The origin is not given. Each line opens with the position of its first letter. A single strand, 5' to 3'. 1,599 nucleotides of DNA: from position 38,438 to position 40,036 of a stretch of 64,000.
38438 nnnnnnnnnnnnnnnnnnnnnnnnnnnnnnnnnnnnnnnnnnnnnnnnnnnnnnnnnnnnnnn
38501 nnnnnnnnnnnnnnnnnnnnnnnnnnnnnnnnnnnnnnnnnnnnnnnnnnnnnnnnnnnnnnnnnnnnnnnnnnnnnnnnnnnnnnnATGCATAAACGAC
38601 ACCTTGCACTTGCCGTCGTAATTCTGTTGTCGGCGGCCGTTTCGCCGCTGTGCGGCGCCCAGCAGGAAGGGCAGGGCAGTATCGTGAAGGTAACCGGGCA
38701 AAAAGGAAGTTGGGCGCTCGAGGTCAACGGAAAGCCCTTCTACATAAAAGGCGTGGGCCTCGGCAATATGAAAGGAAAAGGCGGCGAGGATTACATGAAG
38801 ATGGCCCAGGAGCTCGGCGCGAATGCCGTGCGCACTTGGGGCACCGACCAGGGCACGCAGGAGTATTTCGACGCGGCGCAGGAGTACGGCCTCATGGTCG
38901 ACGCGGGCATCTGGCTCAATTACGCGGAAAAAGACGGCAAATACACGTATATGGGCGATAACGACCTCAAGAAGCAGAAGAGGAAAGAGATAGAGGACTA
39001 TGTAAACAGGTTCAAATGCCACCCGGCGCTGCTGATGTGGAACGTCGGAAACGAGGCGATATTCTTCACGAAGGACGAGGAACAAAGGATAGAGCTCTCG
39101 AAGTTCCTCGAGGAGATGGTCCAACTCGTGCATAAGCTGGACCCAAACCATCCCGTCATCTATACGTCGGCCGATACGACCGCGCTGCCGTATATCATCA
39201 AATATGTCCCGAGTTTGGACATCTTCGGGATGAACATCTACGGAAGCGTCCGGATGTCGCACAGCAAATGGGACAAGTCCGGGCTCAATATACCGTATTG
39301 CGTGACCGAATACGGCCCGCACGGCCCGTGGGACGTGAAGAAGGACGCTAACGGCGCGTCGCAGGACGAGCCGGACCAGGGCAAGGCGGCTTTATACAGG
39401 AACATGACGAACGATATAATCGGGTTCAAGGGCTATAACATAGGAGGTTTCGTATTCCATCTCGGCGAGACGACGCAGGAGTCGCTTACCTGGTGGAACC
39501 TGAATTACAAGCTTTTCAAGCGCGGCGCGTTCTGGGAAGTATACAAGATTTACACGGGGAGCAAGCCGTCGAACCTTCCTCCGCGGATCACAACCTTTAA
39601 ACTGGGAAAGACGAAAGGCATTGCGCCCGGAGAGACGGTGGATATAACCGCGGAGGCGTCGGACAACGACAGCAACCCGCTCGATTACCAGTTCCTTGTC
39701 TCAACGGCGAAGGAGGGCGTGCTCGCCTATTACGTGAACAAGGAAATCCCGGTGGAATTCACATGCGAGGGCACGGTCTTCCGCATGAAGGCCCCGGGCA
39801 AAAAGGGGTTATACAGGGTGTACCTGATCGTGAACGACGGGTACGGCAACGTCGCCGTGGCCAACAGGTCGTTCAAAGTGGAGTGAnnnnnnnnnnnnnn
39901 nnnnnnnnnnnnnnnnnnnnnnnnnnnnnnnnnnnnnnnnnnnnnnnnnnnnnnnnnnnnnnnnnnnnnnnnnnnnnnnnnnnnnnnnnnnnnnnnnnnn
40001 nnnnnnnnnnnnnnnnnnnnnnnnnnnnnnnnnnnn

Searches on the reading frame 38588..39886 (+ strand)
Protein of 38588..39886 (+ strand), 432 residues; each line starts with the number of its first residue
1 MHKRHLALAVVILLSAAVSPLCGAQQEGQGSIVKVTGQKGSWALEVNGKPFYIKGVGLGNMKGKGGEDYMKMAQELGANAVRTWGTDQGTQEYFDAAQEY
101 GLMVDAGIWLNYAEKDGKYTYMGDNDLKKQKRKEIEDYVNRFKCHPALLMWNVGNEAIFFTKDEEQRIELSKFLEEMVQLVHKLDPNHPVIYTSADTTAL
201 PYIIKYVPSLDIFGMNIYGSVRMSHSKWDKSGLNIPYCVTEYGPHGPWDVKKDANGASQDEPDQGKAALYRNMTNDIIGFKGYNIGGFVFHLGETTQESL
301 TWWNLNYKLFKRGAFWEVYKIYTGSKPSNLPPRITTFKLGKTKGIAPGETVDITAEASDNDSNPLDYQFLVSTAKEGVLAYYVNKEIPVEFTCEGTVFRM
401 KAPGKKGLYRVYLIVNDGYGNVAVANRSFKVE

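Call 81: search_protein_families(library=pfam, proteins=[window:38588-39886:+], max_evalue=0.00001)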
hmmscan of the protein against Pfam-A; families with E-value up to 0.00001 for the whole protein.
window:38588-39886:+ (432 aa): 1 family
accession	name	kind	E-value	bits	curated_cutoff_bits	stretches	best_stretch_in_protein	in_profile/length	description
PF02836.23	Glyco_hydro_2_C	-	2.7e-13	50.2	21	1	44-243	8-211/302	Glycosyl hydrolases family 2, TIM barrel domain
